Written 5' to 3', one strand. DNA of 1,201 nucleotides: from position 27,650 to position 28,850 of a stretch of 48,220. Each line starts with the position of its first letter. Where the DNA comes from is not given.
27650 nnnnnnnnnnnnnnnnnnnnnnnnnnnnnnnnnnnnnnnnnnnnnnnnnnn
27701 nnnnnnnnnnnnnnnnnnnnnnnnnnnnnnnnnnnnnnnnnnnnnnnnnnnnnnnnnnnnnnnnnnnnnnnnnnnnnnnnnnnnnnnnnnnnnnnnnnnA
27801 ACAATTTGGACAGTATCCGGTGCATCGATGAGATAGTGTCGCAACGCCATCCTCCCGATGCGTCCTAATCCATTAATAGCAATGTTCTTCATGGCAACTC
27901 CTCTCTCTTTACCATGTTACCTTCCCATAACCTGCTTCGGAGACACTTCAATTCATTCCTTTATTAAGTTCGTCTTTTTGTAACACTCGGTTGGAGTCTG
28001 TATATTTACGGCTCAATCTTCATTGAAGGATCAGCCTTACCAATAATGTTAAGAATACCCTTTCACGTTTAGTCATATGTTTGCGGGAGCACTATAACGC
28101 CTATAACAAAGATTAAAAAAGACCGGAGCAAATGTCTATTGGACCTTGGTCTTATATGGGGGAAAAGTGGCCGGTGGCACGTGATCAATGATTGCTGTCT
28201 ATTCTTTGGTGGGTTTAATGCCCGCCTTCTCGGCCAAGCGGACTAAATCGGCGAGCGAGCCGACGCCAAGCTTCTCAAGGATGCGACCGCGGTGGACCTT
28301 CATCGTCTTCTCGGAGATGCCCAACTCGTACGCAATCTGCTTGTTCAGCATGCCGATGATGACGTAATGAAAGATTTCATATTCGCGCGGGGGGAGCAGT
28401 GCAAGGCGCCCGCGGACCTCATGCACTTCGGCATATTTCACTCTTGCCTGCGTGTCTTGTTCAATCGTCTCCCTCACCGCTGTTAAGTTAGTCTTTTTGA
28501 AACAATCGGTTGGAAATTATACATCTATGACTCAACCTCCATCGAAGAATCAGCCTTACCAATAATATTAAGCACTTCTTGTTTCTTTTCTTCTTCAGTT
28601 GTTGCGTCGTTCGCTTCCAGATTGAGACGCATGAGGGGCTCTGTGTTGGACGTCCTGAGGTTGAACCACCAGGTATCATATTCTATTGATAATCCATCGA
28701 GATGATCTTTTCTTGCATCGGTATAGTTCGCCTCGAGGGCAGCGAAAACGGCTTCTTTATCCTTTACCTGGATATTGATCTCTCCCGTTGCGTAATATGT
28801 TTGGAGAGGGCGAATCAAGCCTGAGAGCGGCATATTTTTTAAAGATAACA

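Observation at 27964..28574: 519-nt cassette-like insertion carrying a LuxR-HTH fragment, bracketed by direct repeats made of the PMM/PGM gene 3' end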

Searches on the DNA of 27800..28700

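Call 33: search_rna_families(source=window, start=27800, end=28700, threshold=evalue, max_evalue=10, show_alignments=2)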
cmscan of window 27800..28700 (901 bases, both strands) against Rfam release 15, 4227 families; matches with E-value up to 10: 2.
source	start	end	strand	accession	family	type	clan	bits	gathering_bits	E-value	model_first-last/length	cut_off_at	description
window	28352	28375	+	RF01126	sR41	Gene; snRNA; snoRNA; CD-box;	-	11.7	54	5.3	1-53/53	no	Small nucleolar RNA sR41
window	28352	28366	+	RF01152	sR1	Gene; snRNA; snoRNA; CD-box;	-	11.3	45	3.8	1-57/57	no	Small nucleolar RNA sR1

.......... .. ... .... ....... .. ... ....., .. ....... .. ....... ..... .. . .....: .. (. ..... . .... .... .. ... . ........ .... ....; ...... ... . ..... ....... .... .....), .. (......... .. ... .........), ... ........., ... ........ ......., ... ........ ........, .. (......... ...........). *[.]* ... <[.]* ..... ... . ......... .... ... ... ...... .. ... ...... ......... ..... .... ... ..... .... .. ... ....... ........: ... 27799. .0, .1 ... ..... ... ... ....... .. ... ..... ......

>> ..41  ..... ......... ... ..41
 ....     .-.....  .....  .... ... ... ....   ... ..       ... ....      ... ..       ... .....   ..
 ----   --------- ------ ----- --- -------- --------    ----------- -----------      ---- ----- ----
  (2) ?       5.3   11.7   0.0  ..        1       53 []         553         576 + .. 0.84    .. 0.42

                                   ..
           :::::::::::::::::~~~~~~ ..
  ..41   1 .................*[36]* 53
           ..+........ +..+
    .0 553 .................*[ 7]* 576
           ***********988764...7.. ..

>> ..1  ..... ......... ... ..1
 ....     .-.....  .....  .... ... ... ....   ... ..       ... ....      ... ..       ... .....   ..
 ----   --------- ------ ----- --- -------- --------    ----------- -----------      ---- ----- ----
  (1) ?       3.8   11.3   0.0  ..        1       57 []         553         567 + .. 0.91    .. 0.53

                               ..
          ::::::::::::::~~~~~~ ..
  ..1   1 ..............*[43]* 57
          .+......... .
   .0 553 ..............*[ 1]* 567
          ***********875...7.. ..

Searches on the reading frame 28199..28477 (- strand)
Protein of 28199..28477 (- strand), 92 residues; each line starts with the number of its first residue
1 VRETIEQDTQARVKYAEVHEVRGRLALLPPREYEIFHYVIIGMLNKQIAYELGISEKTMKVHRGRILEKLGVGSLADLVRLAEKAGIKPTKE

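Call 9: search_protein_families(library=pfam, proteins=[window:28199-28477:-], max_evalue=0.01)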
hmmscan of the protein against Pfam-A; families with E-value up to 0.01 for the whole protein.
window:28199-28477:- (92 aa): 2 families
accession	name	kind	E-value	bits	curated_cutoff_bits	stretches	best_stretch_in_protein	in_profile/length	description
PF00196.25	GerE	-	1.7e-19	69.6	23.5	1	28-82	3-57/57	Bacterial regulatory proteins, luxR family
PF08281.18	Sigma70_r4_2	-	9.6e-06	25.6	25.7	1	21-70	4-54/54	Sigma-70, region 4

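Call 10: search_protein_families(library=ncbifam, proteins=[window:28199-28477:-], max_evalue=0.01)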
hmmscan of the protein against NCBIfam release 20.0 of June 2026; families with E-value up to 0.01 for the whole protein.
window:28199-28477:- (92 aa): 24 families
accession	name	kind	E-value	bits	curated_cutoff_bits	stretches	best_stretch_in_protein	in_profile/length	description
NF006900.1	PRK09390.1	equivalog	3.1e-16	59.5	255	1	3-86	118-201/203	response regulator FixJ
NF040749.1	tetrathio_RR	equivalog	8.2e-16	58.3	290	1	3-81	109-187/191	tetrathionate respiration response regulator TtrR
NF052445.1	RespRegMctR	equivalog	5.9e-11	42.2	300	1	26-86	143-203/205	two-component system response regulator MctR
NF041830.1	RR_TF_ErdR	exception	8.4e-11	42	390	1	15-74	138-197/213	response regulator transcription factor ErdR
NF011896.0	PRK15369.1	equivalog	1.7e-09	37.6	242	1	16-87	138-209/211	two component system response regulator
NF007403.0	PRK09935.1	equivalog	4.6e-09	36.2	271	1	18-83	140-205/210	fimbria biosynthesis transcriptional regulator FimZ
NF047785.1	respo_reg_MadR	equivalog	9.1e-09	35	300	1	26-87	147-208/209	MadR family response regulator transcription factor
NF007708.0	PRK10403.1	equivalog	1.4e-08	34.4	343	1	21-74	147-200/215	nitrate/nitrite response regulator protein NarP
NF007935.0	PRK10651.1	equivalog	2.3e-08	33.5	250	1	25-74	153-202/216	two-component system response regulator NarL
NF007419.0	PRK09958.1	equivalog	2.5e-08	33.7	251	1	23-86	139-202/204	acid-sensing system DNA-binding response regulator EvgA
NF007685.0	PRK10360.1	equivalog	3.1e-08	33.7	258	1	23-80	133-190/196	response regulator transcription factor UhpA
TIGR03020.2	EpsA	equivalog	1.4e-07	31.4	170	1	21-75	187-238/247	XrtB/PEP-CTERM-associated transcriptional regulator EpsA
NF052366.1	photon_PedR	equivalog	1.9e-07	31.1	120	1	28-86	3-61/74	photosynthetic electron transport-dependent transcriptional regulator PedR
TIGR03541.1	reg_near_HchA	equivalog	1.4e-06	28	215.6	1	21-86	165-230/232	PA1136 family autoinducer-binding transcriptional regulator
TIGR02937.1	sigma70-ECF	superfamily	4.3e-06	26.4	42.9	1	16-70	106-161/165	sigma-70 family RNA polymerase sigma factor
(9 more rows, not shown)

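Call 18: find_homologous_proteins(query=window:28199-28477:-, max_evalue=1e-10)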
Query window:28199-28477:- (92 aa): 116 proteins with E <= 1e-10 among 132 candidates.
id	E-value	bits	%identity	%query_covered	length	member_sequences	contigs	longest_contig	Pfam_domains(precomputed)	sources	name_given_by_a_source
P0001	2.1e-50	186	99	100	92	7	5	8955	PF00196.26,PF08281.19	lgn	-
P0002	4.0e-33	131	71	100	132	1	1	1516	PF00196.26,PF08281.19,PF00072.31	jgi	jgi:FixJ family two-component response regulator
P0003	6.3e-33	130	72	97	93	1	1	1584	PF00196.26,PF08281.19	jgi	jgi:FixJ family two-component response regulator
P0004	6.0e-32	127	71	100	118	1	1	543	PF00196.26,PF08281.19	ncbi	-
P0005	1.1e-31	127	72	97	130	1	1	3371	PF00196.26,PF00072.31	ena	-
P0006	1.9e-31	126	66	100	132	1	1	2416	PF00196.26,PF00072.31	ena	-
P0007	3.0e-28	116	72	90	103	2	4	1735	PF00196.26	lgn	-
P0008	3.3e-28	115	69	93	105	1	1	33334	PF00196.26,PF08281.19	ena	-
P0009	6.1e-28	115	63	99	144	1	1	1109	PF00196.26,PF08281.19,PF00072.31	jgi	jgi:FixJ family two-component response regulator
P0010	1.8e-27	113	65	99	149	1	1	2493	PF00196.26,PF08281.19,PF00072.31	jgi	jgi:FixJ family two-component response regulator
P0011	1.9e-27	113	64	93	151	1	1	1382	PF00196.26,PF00072.31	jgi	jgi:FixJ family two-component response regulator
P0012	3.4e-27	112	68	92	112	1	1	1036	PF00196.26,PF08281.19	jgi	jgi:FixJ family two-component response regulator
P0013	4.0e-27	112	64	96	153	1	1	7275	PF00196.26,PF00072.31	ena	-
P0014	7.2e-27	111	73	82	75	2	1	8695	PF00196.26,PF08281.19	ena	-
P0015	8.8e-27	111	61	97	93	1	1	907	PF00196.26,PF08281.19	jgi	jgi:FixJ family two-component response regulator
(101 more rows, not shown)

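Call 19: find_encoding_contigs(protein=P0001, flank=5000, max_places=8)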
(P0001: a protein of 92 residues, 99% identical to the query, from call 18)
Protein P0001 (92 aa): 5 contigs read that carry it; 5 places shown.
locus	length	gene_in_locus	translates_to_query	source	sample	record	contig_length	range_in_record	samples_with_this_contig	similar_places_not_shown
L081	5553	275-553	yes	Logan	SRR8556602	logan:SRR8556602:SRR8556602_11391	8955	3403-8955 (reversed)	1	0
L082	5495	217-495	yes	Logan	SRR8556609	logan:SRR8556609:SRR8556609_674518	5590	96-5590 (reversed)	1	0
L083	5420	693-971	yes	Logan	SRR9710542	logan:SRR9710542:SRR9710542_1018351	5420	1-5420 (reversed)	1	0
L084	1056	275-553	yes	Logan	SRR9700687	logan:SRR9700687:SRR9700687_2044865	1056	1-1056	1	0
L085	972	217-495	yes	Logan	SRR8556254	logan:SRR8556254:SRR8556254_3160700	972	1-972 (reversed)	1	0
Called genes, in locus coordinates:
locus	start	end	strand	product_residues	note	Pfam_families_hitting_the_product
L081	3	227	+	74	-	?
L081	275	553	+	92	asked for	PF08281:Sigma70_r4_2 (weak), PF00196:GerE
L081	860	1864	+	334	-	PF00044:Gp_dh_N, PF02800:Gp_dh_C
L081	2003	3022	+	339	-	PF00389:2-Hacid_dh, PF02826:2-Hacid_dh_C, PF03446:NAD_binding_2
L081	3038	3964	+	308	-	PF00294:PfkB, PF08543:Phos_pyr_kin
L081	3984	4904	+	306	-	PF01791:DeoC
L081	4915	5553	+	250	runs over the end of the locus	PF00300:His_Phos_1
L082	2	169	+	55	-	?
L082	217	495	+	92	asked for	PF08281:Sigma70_r4_2 (weak), PF00196:GerE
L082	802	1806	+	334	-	PF00044:Gp_dh_N, PF02800:Gp_dh_C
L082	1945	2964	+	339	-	PF00389:2-Hacid_dh, PF02826:2-Hacid_dh_C, PF03446:NAD_binding_2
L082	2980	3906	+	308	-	PF00294:PfkB, PF08543:Phos_pyr_kin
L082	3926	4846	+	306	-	PF01791:DeoC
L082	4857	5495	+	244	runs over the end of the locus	?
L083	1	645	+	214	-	?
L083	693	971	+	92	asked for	PF08281:Sigma70_r4_2 (weak), PF00196:GerE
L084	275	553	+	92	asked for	PF08281:Sigma70_r4_2 (weak), PF00196:GerE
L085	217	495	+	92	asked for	PF08281:Sigma70_r4_2 (weak), PF00196:GerE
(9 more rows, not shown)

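Call 30: find_related_loci(query=window:28199-28477:-, collection=metagenome_contigs, flank=4000)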
Query window:28199-28477:- (92 aa) in metagenome_contigs; peptide patterns used: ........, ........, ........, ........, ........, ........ (x = any residue, [..] = any of these).
600 stretches matched a pattern (row limit reached: there are more); 34 encode a relative of the query (tblastn E <= 1e-3); 34 distinct loci.
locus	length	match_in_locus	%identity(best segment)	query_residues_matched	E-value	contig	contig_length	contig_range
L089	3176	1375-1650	72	1-92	4e-40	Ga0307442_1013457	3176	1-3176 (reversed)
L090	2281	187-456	73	1-90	6e-40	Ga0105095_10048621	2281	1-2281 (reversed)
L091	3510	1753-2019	69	1-89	1e-35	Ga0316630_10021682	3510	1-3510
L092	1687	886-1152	66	1-89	1e-35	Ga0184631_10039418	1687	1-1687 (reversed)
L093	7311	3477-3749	66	1-91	2e-35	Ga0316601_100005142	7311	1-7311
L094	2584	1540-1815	64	1-92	2e-34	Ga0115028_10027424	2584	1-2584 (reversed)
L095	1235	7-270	65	4-91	2e-34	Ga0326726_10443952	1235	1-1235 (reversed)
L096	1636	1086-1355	64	3-92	3e-34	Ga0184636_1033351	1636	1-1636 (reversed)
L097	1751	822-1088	64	1-89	1e-33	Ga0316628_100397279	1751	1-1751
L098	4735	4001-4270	62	1-90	1e-33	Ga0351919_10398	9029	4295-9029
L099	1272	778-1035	65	4-89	1e-33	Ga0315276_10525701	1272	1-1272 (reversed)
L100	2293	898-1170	64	1-91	7e-33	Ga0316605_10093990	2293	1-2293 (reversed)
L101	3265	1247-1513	62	1-89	5e-33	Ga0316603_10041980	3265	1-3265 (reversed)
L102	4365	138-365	70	17-92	1e-31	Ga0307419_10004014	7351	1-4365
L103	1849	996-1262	61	1-89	3e-31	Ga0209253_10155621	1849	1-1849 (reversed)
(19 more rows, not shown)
